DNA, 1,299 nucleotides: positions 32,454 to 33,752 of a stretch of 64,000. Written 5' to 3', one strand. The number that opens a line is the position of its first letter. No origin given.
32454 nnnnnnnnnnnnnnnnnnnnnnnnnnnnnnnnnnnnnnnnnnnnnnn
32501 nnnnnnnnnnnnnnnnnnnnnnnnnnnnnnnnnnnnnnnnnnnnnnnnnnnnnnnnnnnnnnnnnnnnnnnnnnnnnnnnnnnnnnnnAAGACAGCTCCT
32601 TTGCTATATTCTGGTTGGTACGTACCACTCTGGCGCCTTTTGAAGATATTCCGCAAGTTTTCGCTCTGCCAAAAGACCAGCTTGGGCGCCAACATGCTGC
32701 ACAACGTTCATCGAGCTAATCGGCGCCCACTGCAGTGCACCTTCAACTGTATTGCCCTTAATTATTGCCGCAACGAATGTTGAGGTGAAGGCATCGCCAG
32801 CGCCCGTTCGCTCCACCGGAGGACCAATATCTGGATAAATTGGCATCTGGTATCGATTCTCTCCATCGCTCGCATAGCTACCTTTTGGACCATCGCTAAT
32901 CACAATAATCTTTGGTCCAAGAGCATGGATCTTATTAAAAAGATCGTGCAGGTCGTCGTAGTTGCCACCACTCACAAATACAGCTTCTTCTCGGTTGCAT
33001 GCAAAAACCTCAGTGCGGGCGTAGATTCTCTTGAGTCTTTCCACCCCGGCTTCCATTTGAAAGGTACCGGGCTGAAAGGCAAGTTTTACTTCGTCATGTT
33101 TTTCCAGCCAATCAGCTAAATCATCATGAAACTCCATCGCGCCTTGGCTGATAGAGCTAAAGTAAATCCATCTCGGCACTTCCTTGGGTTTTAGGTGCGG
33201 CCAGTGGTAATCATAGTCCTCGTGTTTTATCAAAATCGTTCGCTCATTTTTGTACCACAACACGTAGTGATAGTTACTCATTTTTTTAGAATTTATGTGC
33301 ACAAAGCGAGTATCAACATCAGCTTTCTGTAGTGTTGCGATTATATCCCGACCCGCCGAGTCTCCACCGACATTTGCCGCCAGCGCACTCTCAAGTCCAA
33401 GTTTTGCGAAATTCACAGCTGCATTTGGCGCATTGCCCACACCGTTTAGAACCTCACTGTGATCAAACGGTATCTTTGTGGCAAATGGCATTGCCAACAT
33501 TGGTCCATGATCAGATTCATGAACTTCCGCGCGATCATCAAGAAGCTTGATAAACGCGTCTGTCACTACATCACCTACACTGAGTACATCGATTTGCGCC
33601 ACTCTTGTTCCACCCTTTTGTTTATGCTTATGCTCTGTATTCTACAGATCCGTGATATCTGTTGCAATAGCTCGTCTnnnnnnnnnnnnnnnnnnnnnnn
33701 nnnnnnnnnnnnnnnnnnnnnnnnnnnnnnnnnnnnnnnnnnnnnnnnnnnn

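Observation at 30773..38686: An 8-kb same-strand sugar-phosphate block ending in a PfkB kinase, an orphan protein and a LOG/SLOG-like enzyme: candidate route from nucleotide ribose to glycolysis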

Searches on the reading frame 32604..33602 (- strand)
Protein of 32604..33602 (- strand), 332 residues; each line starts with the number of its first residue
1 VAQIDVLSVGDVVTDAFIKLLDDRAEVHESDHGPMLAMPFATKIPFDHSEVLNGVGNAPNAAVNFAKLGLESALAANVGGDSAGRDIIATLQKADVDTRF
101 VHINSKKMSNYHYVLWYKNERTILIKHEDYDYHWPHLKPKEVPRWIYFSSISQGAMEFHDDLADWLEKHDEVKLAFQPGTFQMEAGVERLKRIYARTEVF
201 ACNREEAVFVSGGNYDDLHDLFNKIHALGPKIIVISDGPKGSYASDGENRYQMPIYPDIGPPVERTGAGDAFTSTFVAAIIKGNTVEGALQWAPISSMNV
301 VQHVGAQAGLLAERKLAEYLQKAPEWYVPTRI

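Call 3: search_protein_families(library=pfam, proteins=[window:32604-33602:-], max_evalue=0.01)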
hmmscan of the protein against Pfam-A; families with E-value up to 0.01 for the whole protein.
window:32604-33602:- (332 aa): 1 family
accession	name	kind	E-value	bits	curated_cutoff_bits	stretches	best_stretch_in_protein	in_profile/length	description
PF00294.29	PfkB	-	1.5e-32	113.6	25.8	1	56-309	37-298/302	pfkB family carbohydrate kinase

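Call 4: search_protein_families(library=ncbifam, proteins=[window:32604-33602:-], max_evalue=0.01)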
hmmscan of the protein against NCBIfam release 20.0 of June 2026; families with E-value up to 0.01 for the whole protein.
window:32604-33602:- (332 aa): 21 families
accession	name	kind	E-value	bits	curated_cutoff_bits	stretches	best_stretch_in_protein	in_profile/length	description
TIGR04382.1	myo_inos_iolC_N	equivalog_domain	5.2e-22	78.5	300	2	188-308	180-297/309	5-dehydro-2-deoxygluconokinase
TIGR02152.1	D_ribokin_bact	equivalog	1.8e-21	76.8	299.65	2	191-314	170-294/298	ribokinase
NF007321.0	PRK09813.1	equivalog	1.4e-17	64.1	247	2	216-306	172-260/261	fructoselysine 6-kinase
NF053626.1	RibKinHalex1628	equivalog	4.4e-15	55.9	330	1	52-309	35-281/293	ATP-dependent ribose-1-phosphate kinase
NF040938.1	KDG_KDGal_kin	equivalog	2.5e-14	53.1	400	1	184-321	170-304/305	bifunctional 2-dehydro-3-deoxygluconokinase/2-dehydro-3-deoxygalactonokinase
NF006957.1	PRK09434.1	equivalog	5e-14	52.5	450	2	44-109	15-81/302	fructokinase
NF047869.1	myo_kin_aldol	exception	2.7e-13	49.1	600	2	188-323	197-334/586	bifunctional 5-dehydro-2-deoxygluconokinase/5-dehydro-2-deoxyphosphogluconate aldolase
NF008353.0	PRK11142.1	equivalog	2.8e-13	50.1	341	1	200-322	182-305/307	ribokinase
TIGR02198.1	rfaE_dom_I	equivalog_domain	3.2e-12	46.2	345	2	49-108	41-100/315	D-glycero-beta-D-manno-heptose-7-phosphate kinase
TIGR03168.1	1-PFK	subfamily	1.9e-11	43.5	216.4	1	210-311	190-292/305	hexose kinase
NF041332.1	KDG_KDGal_kin_Halo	equivalog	2e-11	43.9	440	1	227-294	220-285/320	bifunctional 2-dehydro-3-deoxygluconokinase/2-dehydro-3-deoxygalactonokinase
NF049991.1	TagKinase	equivalog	2.3e-11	43.1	420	1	186-324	184-319/321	tagatose kinase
TIGR03828.1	pfkB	equivalog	3.8e-11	42.6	292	1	203-312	183-293/305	1-phosphofructokinase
NF041164.1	NucKinThplmales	equivalog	8.7e-11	41.5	450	1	56-302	39-273/295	nucleoside kinase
NF008454.0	PRK11316.1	equivalog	4e-09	35.6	521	1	53-107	48-102/475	bifunctional D-glycero-beta-D-manno-heptose-7-phosphate kinase/D-glycero-beta-D-manno-heptose 1-phosphate adenylyltransferase HldE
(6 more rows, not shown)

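Call 19: search_solved_structures(query=window:32604-33602:-, max_evalue=0.001)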
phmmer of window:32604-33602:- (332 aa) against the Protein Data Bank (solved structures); distinct sequences matched with E-value up to 0.001: 32.
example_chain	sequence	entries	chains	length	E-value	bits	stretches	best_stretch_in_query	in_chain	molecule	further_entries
3h49_A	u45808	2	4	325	1.7e-11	47.2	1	205-322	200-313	Ribokinase | Uncharacterized sugar kinase ydjH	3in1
3hj6_A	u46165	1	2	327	1.1e-10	44.5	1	219-306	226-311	Fructokinase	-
2c49_A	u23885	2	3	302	4.1e-10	42.6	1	56-322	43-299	SUGAR KINASE MJ0406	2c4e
3kd6_A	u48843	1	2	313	4.5e-10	42.5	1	62-294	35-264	Carbohydrate kinase, PfkB family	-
3ewm_A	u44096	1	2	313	3.1e-09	39.7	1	56-115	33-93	Uncharacterized sugar kinase PH1459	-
3gbu_A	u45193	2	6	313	4.3e-09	39.2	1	56-115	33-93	Uncharacterized sugar kinase PH1459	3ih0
5zwy_A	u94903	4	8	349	5.4e-09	38.9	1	56-289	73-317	Ribokinase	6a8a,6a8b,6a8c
2nwh_A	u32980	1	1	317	7.5e-09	38.4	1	56-304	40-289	carbohydrate kinase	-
4du5_A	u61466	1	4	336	1.2e-08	37.7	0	205-313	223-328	PfkB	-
6ilr_A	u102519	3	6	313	2.1e-08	36.9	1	214-310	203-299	Ribokinase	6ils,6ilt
2qcv_A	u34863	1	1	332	4.6e-08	35.8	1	55-306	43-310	Putative 5-dehydro-2-deoxygluconokinase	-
1wye_A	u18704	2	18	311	6.2e-08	35.4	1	230-320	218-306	2-keto-3-deoxygluconate kinase | hypothetical fructokinase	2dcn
6wjz_A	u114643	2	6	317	7.3e-08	35.2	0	51-104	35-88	Ribokinase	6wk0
5byc_A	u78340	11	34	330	8.4e-08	35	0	51-104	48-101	Ribokinase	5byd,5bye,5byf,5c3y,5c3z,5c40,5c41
2fv7_A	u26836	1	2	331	9.3e-08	34.9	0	51-104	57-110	Ribokinase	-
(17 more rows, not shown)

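Call 29: find_homologous_proteins(query=window:32604-33602:-)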
Query window:32604-33602:- (332 aa): 8000 proteins with E <= 0.001 among 8000 candidates; the best 120 are listed.
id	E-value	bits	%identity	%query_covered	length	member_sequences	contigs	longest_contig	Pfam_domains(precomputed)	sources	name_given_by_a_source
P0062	9.6e-225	763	100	100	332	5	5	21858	PF00294.30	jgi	jgi:sugar/nucleoside kinase (ribokinase family)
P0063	6.4e-200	681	88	100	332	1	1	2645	PF00294.30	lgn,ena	-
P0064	2.2e-198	676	86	100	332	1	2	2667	PF00294.30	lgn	-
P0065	6.9e-197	671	86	100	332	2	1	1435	PF00294.30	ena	-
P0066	9.6e-194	661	85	100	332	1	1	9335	PF00294.30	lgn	-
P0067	2.8e-191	653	83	100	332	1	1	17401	PF00294.30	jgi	jgi:sugar/nucleoside kinase (ribokinase family)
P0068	4.8e-188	642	81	100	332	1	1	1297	PF00294.30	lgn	-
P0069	5.3e-188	642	82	100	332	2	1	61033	PF00294.30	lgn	-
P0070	3.2e-186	636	82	99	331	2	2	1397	PF00294.30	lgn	-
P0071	6.8e-186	635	80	100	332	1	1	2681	PF00294.30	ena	-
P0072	4.7e-185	633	79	100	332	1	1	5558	PF00294.30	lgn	-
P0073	8.5e-185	632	80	100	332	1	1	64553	PF00294.30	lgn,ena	-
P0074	1.1e-184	631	80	100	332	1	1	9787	PF00294.30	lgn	-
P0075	1.2e-184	631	81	100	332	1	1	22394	PF00294.30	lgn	-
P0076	2.1e-184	630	82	100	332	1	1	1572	PF00294.30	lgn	-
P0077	2.2e-184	630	80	100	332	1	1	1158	PF00294.30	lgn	-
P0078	3.3e-184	630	80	100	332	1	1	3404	PF00294.30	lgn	-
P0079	5.3e-184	629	80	100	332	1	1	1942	PF00294.30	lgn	-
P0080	6.3e-184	629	80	100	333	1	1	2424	PF00294.30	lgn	-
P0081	1.5e-183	628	80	100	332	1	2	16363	PF00294.30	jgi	jgi:sugar/nucleoside kinase (ribokinase family)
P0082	2.0e-183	627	78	100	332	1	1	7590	PF00294.30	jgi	jgi:sugar/nucleoside kinase (ribokinase family)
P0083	2.5e-183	627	79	100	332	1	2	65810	PF00294.30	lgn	-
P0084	3.3e-183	626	80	100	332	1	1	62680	PF00294.30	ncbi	-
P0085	3.8e-183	626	78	100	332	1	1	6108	PF00294.30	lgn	-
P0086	6.9e-183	625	79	100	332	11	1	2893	PF00294.30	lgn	-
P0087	1.1e-182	625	79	100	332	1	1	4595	PF00294.30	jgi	jgi:ribokinase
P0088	2.4e-182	624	79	100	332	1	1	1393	PF00294.30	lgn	-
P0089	2.5e-182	624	79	100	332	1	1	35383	PF00294.30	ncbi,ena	-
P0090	1.1e-181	621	77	100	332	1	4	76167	PF00294.30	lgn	-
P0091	1.4e-181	621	80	100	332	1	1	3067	PF00294.30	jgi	jgi:ribokinase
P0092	2.2e-181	620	79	100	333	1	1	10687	PF00294.30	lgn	-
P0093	4.6e-181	619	80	100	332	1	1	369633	PF00294.30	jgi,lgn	-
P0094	4.9e-181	619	80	100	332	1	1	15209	PF00294.30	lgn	-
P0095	8.0e-181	619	79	100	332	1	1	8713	PF00294.30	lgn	-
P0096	2.7e-180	617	77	100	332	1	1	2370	PF00294.30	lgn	-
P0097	3.4e-180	617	78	100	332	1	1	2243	PF00294.30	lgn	-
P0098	3.4e-180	617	79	100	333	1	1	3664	PF00294.30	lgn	-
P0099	3.7e-180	616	79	100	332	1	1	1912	PF00294.30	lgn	-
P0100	4.4e-180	616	78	100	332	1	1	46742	PF00294.30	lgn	-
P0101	5.3e-180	616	79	100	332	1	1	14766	PF00294.30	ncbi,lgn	ncbi:MAG: carbohydrate kinase family protein [Candidatus Saccharimonadales bacterium]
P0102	6.4e-180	616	77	100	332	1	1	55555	PF00294.30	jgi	jgi:ribokinase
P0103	1.4e-179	615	79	99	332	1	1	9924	PF00294.30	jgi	jgi:sugar/nucleoside kinase (ribokinase family)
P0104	1.5e-179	614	78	100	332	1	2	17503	PF00294.30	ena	-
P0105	2.6e-179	614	77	100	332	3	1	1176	PF00294.30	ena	-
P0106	3.7e-179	613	77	100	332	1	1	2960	PF00294.30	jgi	jgi:ribokinase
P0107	3.8e-179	613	78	100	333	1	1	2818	PF00294.30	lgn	-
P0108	4.3e-179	613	78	100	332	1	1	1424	PF00294.30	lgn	-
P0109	7.0e-179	612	78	100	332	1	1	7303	PF00294.30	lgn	-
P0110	8.4e-179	612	76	100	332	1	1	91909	PF00294.30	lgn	-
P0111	9.0e-179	612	78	100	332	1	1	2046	PF00294.30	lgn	-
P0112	9.0e-179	612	77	100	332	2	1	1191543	PF00294.30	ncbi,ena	-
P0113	9.6e-179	612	78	100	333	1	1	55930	PF00294.30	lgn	-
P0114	9.8e-179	612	78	100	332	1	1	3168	PF00294.30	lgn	-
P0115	1.4e-178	611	77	100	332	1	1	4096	PF00294.30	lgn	-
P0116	1.9e-178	611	77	100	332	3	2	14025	PF00294.30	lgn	-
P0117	2.5e-178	610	76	100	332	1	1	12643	PF00294.30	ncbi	-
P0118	2.5e-178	610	77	100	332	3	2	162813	PF00294.30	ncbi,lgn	-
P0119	2.6e-178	610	76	100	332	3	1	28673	PF00294.30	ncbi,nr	ncbi:MAG TPA: carbohydrate kinase family protein [Candidatus Saccharimonadales bacterium]|nr:carbohy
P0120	2.6e-178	610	77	100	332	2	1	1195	PF00294.30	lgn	-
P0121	2.9e-178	610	77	100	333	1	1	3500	PF00294.30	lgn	-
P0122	5.3e-178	609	77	100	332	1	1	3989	PF00294.30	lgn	-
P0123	8.5e-178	609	77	100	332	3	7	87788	PF00294.30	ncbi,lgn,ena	-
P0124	4.7e-177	606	77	100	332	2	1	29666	PF00294.30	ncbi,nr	ncbi:MAG TPA: carbohydrate kinase family protein [Candidatus Saccharimonadales bacterium]|nr:carbohy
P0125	6.7e-177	606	76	100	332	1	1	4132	PF00294.30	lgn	-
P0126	1.0e-176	605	78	100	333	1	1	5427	PF00294.30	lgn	-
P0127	1.5e-176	605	77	100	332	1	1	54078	PF00294.30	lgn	-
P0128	1.5e-176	605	78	100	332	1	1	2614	PF00294.30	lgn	-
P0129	1.9e-176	604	77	100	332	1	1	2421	PF00294.30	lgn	-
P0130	2.1e-176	604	75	100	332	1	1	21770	PF00294.30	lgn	-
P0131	2.2e-176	604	77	100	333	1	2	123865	PF00294.30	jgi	jgi:ribokinase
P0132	2.7e-176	604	77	100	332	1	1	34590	PF00294.30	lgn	-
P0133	3.7e-176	603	77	100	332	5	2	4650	PF00294.30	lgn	-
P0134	6.9e-176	602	77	100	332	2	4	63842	PF00294.30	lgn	-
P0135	1.0e-175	602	78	99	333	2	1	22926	PF00294.30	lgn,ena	-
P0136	1.1e-175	602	78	100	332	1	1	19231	PF00294.30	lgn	-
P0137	1.1e-175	602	76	100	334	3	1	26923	PF00294.30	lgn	-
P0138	1.2e-175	602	78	100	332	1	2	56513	PF00294.30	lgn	-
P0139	1.4e-175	601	77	100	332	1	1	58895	PF00294.30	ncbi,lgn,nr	ncbi:MAG TPA: carbohydrate kinase family protein [Candidatus Saccharimonadales bacterium]|nr:carbohy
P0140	1.7e-175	601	78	100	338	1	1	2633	PF00294.30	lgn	-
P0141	2.2e-175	601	76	100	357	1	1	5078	PF00294.30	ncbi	-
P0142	2.5e-175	601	75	100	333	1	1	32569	PF00294.30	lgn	-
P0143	3.6e-175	600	75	100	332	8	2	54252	PF00294.30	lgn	-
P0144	1.4e-174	598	77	100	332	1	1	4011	PF00294.30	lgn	-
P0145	1.4e-174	598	76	100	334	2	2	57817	PF00294.30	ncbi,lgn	-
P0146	2.0e-174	598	75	99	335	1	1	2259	PF00294.30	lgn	-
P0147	2.3e-174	597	77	100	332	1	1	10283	PF00294.30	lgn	-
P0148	2.6e-174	597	77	100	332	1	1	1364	PF00294.30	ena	-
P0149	3.6e-174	597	75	100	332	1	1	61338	PF00294.30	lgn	-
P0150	3.8e-174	597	77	100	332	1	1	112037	PF00294.30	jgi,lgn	jgi:sugar/nucleoside kinase (ribokinase family)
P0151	5.7e-174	596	74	100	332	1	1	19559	PF00294.30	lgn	-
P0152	7.1e-174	596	76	100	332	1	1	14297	PF00294.30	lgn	-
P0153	7.7e-174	596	74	100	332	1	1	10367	PF00294.30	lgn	-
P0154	8.0e-174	596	77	99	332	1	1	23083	PF00294.30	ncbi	-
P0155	1.3e-173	595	76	100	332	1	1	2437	PF00294.30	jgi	jgi:sugar/nucleoside kinase (ribokinase family)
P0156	1.4e-173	595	73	100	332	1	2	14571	PF00294.30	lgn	-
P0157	1.8e-173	594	77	99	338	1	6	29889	PF00294.30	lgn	-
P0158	1.8e-173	594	78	100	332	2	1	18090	PF00294.30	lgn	-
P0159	2.0e-173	594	76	100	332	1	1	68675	PF00294.30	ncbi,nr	ncbi:MAG TPA: carbohydrate kinase family protein [Candidatus Saccharimonadales bacterium]|nr:carbohy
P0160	2.2e-173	594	76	100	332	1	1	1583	PF00294.30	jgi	jgi:sugar/nucleoside kinase (ribokinase family)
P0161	2.6e-173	594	76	100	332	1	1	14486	PF00294.30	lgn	-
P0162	3.3e-173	594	77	99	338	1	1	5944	PF00294.30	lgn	-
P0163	4.4e-173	593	77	100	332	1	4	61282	PF00294.30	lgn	-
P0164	6.9e-173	593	76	99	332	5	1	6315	PF00294.30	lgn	-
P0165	9.0e-173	592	76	100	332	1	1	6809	PF00294.30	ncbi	-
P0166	1.0e-172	592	77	100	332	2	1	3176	PF00294.30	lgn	-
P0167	1.2e-172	592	76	100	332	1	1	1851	PF00294.30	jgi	jgi:sugar/nucleoside kinase (ribokinase family)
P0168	1.4e-172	592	77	100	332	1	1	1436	PF00294.30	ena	-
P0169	1.5e-172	591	76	99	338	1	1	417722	PF00294.30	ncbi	-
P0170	1.5e-172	591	76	99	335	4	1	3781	PF00294.30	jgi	jgi:sugar/nucleoside kinase (ribokinase family)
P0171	1.7e-172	591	76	100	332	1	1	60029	PF00294.30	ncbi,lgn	-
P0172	2.8e-172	590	77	100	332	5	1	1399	PF00294.30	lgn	-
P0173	3.7e-172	590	73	100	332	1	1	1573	PF00294.30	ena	-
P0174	5.0e-172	590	77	99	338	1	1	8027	PF00294.30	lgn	-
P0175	9.8e-172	589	74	100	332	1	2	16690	PF00294.30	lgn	-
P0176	1.2e-171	588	77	99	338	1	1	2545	PF00294.30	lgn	-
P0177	2.0e-171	588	75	100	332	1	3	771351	PF00294.30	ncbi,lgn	-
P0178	2.2e-171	588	76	100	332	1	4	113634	PF00294.30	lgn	-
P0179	2.2e-171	588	74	100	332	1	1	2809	PF00294.30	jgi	jgi:ribokinase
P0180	2.5e-171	587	75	100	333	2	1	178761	PF00294.30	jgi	jgi:sugar/nucleoside kinase (ribokinase family)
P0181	3.5e-171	587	73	100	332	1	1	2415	PF00294.30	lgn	-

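Call 31: find_encoding_contigs(protein=P0112, flank=10000, max_places=1)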
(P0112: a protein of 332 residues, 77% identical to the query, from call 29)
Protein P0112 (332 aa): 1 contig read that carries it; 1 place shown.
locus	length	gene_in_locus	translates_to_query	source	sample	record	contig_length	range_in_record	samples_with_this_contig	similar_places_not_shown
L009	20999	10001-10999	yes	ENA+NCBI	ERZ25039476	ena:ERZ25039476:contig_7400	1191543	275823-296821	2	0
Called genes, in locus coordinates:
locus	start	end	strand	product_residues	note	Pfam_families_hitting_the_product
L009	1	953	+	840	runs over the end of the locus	PF01588:tRNA_bind, PF03483:B3_4, PF03484:B5, PF17759:tRNA_synthFbeta, PF03147:FDX-ACB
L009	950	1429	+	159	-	PF00293:NUDIX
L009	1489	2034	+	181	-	PF00254:FKBP_C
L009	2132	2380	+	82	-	PF00462:Glutaredoxin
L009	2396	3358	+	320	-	PF01266:DAO (faint), PF07992:Pyr_redox_2, PF13434:Lys_Orn_oxgnase (faint), PF13738:Pyr_redox_3, PF00070:Pyr_redox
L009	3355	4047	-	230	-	PF03009:GDPD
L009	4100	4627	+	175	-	PF00719:Pyrophosphatase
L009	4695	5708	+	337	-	PF00044:Gp_dh_N, PF02800:Gp_dh_C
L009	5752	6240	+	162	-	PF02502:LacAB_rpiB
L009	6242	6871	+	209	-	PF00834:Ribul_P_3_epim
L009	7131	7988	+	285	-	PF13292:DXP_synthase_N, PF00456:Transketolase_N, PF00676:E1_dh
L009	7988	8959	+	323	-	PF02779:Transket_pyr, PF02780:Transketolase_C, PF22613:Transketolase_C_1 (weak)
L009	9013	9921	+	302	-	PF01116:F_bP_aldolase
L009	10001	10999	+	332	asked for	PF00294:PfkB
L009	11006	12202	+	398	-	-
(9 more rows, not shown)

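Call 32: find_encoding_contigs(protein=P0177, flank=10000, max_places=1)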
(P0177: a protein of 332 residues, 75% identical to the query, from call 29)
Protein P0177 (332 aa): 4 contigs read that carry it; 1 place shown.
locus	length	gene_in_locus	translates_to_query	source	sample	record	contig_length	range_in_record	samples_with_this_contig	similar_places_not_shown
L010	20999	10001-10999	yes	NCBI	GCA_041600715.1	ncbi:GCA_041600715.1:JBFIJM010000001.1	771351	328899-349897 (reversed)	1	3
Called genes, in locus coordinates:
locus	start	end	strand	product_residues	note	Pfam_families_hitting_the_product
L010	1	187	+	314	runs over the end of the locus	PF00743:FMO-like (faint), PF07992:Pyr_redox_2, PF13738:Pyr_redox_3, PF00070:Pyr_redox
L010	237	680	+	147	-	PF12802:MarR_2, PF13463:HTH_27 (weak)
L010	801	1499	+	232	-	-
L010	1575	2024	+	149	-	PF13473:Cupredoxin_1, PF00127:Copper-bind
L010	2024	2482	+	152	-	-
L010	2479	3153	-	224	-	PF00175:NAD_binding_1 (weak)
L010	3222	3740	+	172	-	-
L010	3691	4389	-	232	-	PF03009:GDPD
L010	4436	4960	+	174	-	PF00719:Pyrophosphatase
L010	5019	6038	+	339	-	PF00044:Gp_dh_N, PF02800:Gp_dh_C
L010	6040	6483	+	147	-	PF02502:LacAB_rpiB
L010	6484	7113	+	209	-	PF00834:Ribul_P_3_epim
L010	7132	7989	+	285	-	PF13292:DXP_synthase_N, PF00456:Transketolase_N, PF00676:E1_dh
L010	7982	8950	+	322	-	PF02779:Transket_pyr, PF02780:Transketolase_C, PF22613:Transketolase_C_1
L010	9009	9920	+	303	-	PF01116:F_bP_aldolase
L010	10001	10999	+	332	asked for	PF00294:PfkB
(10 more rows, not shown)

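Call 64: search_protein_families(library=padloc, proteins=[window:32604-33602:-], max_evalue=0.01)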
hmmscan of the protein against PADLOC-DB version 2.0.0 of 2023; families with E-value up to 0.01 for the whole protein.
window:32604-33602:- (332 aa): 0 families
